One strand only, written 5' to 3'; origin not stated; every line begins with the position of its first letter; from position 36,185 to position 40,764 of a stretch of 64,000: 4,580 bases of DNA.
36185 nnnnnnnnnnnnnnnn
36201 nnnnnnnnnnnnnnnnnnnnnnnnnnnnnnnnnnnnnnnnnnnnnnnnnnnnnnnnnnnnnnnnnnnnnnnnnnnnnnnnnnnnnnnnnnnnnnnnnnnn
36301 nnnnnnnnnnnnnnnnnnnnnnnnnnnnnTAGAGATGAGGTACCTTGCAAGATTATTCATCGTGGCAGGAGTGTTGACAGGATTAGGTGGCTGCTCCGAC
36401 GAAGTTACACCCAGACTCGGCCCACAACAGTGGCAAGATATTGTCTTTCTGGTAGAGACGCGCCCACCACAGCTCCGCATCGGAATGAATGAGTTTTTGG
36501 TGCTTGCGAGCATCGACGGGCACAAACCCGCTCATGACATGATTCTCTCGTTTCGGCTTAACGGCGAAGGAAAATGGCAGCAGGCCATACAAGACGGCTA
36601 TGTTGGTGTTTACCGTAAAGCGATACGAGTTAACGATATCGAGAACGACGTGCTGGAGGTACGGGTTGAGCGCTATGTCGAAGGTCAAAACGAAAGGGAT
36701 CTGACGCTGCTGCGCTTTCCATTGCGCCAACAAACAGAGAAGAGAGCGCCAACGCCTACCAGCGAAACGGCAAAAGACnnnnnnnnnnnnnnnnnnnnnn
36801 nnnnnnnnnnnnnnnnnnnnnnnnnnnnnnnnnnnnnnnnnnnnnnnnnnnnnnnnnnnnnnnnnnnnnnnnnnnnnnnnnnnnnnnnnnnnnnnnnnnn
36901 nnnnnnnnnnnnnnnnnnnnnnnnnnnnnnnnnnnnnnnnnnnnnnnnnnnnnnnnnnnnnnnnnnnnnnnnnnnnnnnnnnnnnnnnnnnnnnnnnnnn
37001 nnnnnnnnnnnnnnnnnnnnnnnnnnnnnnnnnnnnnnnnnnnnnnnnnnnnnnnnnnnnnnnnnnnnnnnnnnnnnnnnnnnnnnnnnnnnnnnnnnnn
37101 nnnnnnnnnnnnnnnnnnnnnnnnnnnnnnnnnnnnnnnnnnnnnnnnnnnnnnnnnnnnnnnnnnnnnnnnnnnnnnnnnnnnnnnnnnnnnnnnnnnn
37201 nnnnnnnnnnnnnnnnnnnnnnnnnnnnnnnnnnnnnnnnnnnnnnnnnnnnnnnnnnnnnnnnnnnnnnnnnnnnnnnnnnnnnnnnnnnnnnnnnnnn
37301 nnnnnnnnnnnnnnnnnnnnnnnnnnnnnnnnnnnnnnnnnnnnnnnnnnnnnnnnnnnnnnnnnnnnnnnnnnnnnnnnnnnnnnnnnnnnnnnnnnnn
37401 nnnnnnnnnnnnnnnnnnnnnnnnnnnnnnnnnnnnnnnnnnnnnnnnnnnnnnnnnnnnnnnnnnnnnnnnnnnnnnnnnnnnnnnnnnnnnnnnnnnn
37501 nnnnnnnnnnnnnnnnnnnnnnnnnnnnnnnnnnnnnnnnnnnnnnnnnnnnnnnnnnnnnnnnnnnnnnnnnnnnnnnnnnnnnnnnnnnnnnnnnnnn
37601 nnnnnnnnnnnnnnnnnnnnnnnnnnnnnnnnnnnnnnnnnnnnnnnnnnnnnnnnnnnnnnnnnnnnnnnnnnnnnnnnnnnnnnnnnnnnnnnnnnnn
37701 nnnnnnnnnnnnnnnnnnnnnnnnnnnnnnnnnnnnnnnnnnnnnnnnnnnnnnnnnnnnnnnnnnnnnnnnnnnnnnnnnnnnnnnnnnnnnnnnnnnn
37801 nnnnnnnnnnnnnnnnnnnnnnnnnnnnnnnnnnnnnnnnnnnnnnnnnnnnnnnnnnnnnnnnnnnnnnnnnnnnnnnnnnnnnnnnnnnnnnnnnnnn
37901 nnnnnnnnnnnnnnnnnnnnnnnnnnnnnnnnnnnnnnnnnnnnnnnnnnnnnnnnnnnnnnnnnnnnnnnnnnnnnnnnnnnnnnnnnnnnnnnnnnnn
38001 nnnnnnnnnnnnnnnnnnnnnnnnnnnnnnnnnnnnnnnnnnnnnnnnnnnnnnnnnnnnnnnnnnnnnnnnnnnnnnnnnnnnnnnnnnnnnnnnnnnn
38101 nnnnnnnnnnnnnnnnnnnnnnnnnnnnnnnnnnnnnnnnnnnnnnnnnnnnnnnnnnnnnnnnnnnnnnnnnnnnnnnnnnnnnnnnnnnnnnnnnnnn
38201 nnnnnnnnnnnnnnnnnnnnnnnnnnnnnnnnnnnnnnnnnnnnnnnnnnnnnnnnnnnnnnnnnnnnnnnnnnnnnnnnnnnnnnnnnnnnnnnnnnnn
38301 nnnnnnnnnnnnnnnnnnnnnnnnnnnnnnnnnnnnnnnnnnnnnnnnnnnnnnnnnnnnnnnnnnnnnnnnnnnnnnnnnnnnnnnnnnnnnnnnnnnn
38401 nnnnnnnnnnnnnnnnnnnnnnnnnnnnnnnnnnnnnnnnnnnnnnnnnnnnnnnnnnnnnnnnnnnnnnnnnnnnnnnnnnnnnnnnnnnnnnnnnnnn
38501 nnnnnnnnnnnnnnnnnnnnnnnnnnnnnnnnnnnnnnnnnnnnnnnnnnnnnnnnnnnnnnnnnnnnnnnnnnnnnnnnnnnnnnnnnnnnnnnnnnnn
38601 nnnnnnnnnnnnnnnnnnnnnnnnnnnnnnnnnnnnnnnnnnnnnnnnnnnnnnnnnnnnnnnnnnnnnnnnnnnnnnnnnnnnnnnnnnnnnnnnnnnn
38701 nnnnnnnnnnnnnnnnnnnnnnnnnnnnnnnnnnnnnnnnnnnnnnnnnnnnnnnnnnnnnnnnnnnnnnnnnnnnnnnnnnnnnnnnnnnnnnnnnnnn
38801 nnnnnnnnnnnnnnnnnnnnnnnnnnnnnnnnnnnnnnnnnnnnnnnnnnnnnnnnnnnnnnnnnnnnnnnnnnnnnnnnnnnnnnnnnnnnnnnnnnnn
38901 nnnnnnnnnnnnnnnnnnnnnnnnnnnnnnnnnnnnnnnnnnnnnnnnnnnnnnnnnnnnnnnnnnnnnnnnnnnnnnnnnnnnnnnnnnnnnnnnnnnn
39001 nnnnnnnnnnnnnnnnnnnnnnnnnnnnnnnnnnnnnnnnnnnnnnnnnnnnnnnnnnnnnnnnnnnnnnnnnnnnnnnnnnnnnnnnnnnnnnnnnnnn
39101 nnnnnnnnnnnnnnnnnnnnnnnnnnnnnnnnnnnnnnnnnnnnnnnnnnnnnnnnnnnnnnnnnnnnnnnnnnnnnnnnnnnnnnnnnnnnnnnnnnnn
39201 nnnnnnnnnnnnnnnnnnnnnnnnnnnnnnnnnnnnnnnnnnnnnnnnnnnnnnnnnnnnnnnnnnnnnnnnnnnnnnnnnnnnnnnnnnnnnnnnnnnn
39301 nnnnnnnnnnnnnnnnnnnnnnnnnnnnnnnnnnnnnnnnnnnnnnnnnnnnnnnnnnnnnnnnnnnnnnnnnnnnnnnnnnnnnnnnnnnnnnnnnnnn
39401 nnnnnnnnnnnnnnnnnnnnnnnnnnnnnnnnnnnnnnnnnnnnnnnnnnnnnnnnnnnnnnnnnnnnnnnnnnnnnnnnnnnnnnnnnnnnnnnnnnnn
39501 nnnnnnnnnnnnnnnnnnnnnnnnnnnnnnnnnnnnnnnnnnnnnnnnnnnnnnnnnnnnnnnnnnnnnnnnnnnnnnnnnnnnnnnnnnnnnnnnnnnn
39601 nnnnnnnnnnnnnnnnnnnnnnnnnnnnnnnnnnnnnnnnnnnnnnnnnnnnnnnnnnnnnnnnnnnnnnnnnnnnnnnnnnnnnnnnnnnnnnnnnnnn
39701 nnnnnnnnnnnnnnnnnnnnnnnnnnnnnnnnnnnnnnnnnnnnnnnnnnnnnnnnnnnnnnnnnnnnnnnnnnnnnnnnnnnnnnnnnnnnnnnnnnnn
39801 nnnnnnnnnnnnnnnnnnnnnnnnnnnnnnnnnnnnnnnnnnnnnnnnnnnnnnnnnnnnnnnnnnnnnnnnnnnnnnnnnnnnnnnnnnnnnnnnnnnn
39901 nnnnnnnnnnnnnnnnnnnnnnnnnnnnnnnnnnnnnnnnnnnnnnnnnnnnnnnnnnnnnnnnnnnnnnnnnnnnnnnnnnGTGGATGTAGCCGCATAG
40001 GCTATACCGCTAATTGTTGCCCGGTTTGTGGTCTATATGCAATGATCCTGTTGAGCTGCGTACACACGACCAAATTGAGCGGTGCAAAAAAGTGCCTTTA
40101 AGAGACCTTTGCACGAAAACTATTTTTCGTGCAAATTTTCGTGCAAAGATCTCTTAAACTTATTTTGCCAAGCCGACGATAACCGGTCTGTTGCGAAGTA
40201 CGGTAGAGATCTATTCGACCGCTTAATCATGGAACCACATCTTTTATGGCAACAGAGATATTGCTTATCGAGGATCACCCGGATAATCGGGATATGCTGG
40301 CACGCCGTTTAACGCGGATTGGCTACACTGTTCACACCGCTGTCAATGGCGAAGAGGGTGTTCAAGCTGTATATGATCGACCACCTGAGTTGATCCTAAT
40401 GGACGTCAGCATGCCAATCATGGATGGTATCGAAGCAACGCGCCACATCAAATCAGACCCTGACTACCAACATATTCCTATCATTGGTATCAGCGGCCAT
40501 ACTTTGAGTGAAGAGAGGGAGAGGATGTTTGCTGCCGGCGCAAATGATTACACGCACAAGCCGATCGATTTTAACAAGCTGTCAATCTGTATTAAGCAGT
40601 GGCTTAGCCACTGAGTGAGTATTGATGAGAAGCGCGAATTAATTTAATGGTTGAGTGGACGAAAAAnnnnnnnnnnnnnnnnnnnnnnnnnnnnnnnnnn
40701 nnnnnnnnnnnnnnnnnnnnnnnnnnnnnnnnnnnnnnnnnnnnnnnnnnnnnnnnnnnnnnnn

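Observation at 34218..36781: Four-gene CcoG/FixG-like polyferredoxin operon with a haem-c lipoprotein, uncoupled from any cbb3 oxidase genes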

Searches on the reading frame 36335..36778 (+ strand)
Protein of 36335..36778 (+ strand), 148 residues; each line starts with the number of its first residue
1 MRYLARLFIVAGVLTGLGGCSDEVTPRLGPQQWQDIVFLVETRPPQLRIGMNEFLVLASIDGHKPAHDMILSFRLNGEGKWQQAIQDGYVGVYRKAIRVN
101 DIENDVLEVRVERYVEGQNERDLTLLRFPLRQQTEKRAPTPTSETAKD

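Call 3: search_protein_families(library=pfam, proteins=[window:36335-36778:+], max_evalue=1)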
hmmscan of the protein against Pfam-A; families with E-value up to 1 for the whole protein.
window:36335-36778:+ (148 aa): 0 families

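Call 4: search_protein_families(library=ncbifam, proteins=[window:36335-36778:+], max_evalue=1)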
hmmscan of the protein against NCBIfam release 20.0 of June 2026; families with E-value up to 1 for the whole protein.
window:36335-36778:+ (148 aa): 2 families
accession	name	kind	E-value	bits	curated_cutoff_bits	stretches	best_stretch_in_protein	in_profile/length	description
TIGR04068.1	rSAM_ocin_clost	equivalog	0.1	11.4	500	1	52-86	193-227/462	Cys-rich peptide radical SAM maturase CcpM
NF038169.1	lachnocin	equivalog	0.14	12.1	40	1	78-93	26-41/42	lachnocin family radical SAM-modified peptide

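Call 29: find_homologous_proteins(query=window:36335-36778:+)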
Query window:36335-36778:+ (148 aa): 85 proteins with E <= 0.001 among 106 candidates.
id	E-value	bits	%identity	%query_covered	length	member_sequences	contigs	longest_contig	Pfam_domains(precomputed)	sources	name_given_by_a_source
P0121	5.8e-87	307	99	94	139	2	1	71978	-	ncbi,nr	ncbi:MAG: hypothetical protein GXP10_08630 [Gammaproteobacteria bacterium]|nr:hypothetical protein [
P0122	1.5e-33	134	52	86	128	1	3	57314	-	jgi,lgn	jgi:hypothetical protein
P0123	1.4e-29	121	52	78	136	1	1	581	-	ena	-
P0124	5.8e-29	119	47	91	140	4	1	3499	-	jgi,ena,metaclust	metaclust:\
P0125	3.5e-28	116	54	79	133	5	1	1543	-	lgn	-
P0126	5.1e-28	116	56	73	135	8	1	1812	-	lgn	-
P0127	1.5e-27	114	47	82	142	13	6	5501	-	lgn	-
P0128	1.4e-26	111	47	89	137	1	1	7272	-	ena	-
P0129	1.5e-26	111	50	82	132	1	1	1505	-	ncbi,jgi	-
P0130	1.6e-26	111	45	90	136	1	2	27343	-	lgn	-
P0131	2.3e-26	110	49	80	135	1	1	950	-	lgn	-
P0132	4.5e-26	109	48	88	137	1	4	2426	-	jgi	jgi:hypothetical protein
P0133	5.8e-26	109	50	87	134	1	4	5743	-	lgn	-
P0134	7.5e-26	109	48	86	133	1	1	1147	-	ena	-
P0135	9.4e-26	108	54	74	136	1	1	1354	-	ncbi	-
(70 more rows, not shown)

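Call 40: predict_structure(alignment_id=A2)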
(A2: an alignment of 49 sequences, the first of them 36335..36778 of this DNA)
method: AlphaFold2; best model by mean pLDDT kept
length: 148 residues; sequences in the alignment: 49
mean_pLDDT: 90.5   pTM: 0.76
mean pLDDT of the five models: 90.5, 89.4, 88.5, 88.0, 88.0
residues with pLDDT >= 90: 100; 70-90: 36; 50-70: 12; < 50: 0
segments of 3 or more residues with pLDDT < 50: none
pLDDT, mean of each block of 10 residues (from residue 1): 82 79 85 97 95 98 94 96 96 98 98 90 97 78 71
secondary structure, 60 per line:
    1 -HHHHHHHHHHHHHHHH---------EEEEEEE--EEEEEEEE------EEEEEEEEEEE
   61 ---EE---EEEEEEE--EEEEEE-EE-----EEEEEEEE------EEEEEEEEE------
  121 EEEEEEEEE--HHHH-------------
elements in order: H2-17 E27-33 E36-43 E50-60 E69-75 E78-83 E92-99 E106-114 E121-129 H132-135

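Call 42: fold_search(model_id=the predicted structure, library=pdb)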
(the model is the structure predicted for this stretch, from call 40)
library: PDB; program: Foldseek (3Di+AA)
matches with E <= 10: 1730; with E <= 0.001: 0
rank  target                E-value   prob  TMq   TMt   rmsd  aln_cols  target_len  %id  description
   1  9ll4_A                1.3e-03  1.00  0.42  0.55   5.0       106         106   16  Crystal structure of the Helicobacter pylori copper resistance determinant CrdA in complex with silver ions in space g (released 2025-11-19)
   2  9zk0_B                1.7e-03  1.00  0.33  0.36   5.2        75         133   21  Crystal structure of a calcium bound C2 domain containing protein from Trichomonas vaginalis (released 2025-12-17)
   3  9ll2_A                1.9e-03  1.00  0.46  0.60   4.7       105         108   16  Crystal structure of the Helicobacter pylori copper resistance determinant CrdA in the apo form (released 2025-11-19)
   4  9zk3_B                2.4e-03  1.00  0.33  0.36   4.3        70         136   23  Crystal structure of a C2 domain containing protein from Trichomonas vaginalis (released 2025-12-17)
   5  9zk4_B                2.9e-03  1.00  0.37  0.39   6.7        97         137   18  Crystal structure of a malonate bound C2 domain containing protein from Trichomonas vaginalis (P21 form) (released 2025-12-17)
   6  3f05                  3.6e-03  0.99  0.32  0.35  13.6       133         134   12  Crystal Structure of Synaptotagmin I C2A domain with Mn(II) (released 2009-10-06)
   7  9zk0_A                3.8e-03  1.00  0.36  0.37   7.0        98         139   18  Crystal structure of a calcium bound C2 domain containing protein from Trichomonas vaginalis (released 2025-12-17)
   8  9cyl_A                3.8e-03  1.00  0.33  0.28  15.0       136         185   15  Structure of LAG3 loop1 deletion bound to the MHC class II molecule I-A(b) (released 2024-08-21)
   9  9zk1_D                4.0e-03  1.00  0.34  0.39   5.2        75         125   21  Crystal structure of a calcium bound C2 domain containing protein from Trichomonas vaginalis (P21 form) (released 2025-12-17)
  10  4ts6                  4.0e-03  1.00  0.34  0.39  10.5       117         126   11  Crystal structure of the RIM C2A domain from Drosophila. (released 2015-07-01)
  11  6uwa                  4.3e-03  1.00  0.39  0.32   4.9       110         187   11  Mouse PKC C1B and C2 domains (released 2020-12-09)
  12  9cym_A                4.5e-03  1.00  0.35  0.29  14.9       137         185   16  Structure of LAG3 bound to the MHC class II molecule I-A(b) (released 2024-08-21)
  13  9zk1_C                4.8e-03  1.00  0.34  0.37   5.2        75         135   21  Crystal structure of a calcium bound C2 domain containing protein from Trichomonas vaginalis (P21 form) (released 2025-12-17)
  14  3mnm_A                5.3e-03  1.00  0.39  0.48   6.3       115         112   11  Crystal structure of GAE domain of GGA2p from Saccharomyces cerevisiae (released 2010-09-08)
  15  9c5f_A                5.6e-03  1.00  0.44  0.46   6.0       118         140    9  Crystal Structure Analysis of human PRKCB (released 2026-01-21)
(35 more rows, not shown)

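Call 72: search_protein_families(library=pfam, alignment_id=A2, max_evalue=0.1)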
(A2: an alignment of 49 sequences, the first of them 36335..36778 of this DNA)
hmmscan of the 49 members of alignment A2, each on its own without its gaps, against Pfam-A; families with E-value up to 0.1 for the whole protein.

A. member 1, window:36335-36778:+ (148 aa): 0 families

B. families by the number of members that match (of 49 scanned): 9 families
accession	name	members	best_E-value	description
PF17789.7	MG4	5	0.00023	Macroglobulin domain MG4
PF13115.11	YtkA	5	0.0058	YtkA-like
PF17816.7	PDZ_4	3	0.016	PDZ domain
PF06938.16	DUF1285_N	1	0.039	Domain of unknown function (DUF1285), N-terminal domain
PF08400.16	phage_tail_N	1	0.048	Prophage tail fibre N-terminal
PF04542.20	Sigma70_r2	1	0.074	Sigma-70 region 2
PF07192.16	SNURF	1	0.083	SNURF/RPN4 protein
PF08166.18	PELP1_HEAT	1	0.084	PELP1, middle domain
PF04993.18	TfoX_N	1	0.095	TfoX N-terminal domain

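Call 94: search_protein_representatives(alignment_id=A2)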
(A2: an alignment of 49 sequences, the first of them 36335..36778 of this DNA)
Query: 49 sequences, 129 profile positions. Proteins with E-value up to 0.001 (for the whole library): 105; up to 1e-10: 95; up to 1e-30: 47. The best 105 are listed.
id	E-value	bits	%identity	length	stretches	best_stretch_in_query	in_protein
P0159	3.5e-46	171.9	-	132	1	2-125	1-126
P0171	5.6e-46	171.3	-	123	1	2-122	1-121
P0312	1.2e-40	154.1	-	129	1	3-123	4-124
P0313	2.2e-40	153.2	-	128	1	3-122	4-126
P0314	2.9e-40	152.8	-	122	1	2-122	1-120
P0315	6.1e-40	151.8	-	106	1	24-125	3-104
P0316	6.9e-40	151.6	-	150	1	4-125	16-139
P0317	8.7e-40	151.3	-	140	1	6-122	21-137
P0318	6.1e-39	148.5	-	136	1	2-124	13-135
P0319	8.2e-39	148.1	-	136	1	9-122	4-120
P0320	8.3e-39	148.1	-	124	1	2-122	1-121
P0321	1.7e-38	147.1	-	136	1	4-122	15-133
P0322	3.8e-38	146.0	-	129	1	6-125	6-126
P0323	6.2e-38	145.3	-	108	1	25-127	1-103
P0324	1.1e-37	144.5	-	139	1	7-122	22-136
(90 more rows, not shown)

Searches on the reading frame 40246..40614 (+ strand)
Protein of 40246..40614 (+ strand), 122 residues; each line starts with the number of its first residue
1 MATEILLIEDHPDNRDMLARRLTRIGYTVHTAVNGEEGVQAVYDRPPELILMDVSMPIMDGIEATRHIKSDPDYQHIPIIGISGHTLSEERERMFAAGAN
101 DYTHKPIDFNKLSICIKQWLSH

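Call 14: search_protein_families(library=pfam, proteins=[window:40246-40614:+], max_evalue=0.001)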
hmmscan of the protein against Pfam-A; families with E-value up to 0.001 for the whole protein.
window:40246-40614:+ (122 aa): 2 families
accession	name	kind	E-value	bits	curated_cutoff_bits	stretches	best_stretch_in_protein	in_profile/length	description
PF00072.30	Response_reg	-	5.7e-26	91.3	30.2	1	5-113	1-107/111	Response regulator receiver domain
PF23198.2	PDE8A_N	-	0.00087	19.7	29.6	1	15-118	23-127/147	PDE8A-like, N-terminal domain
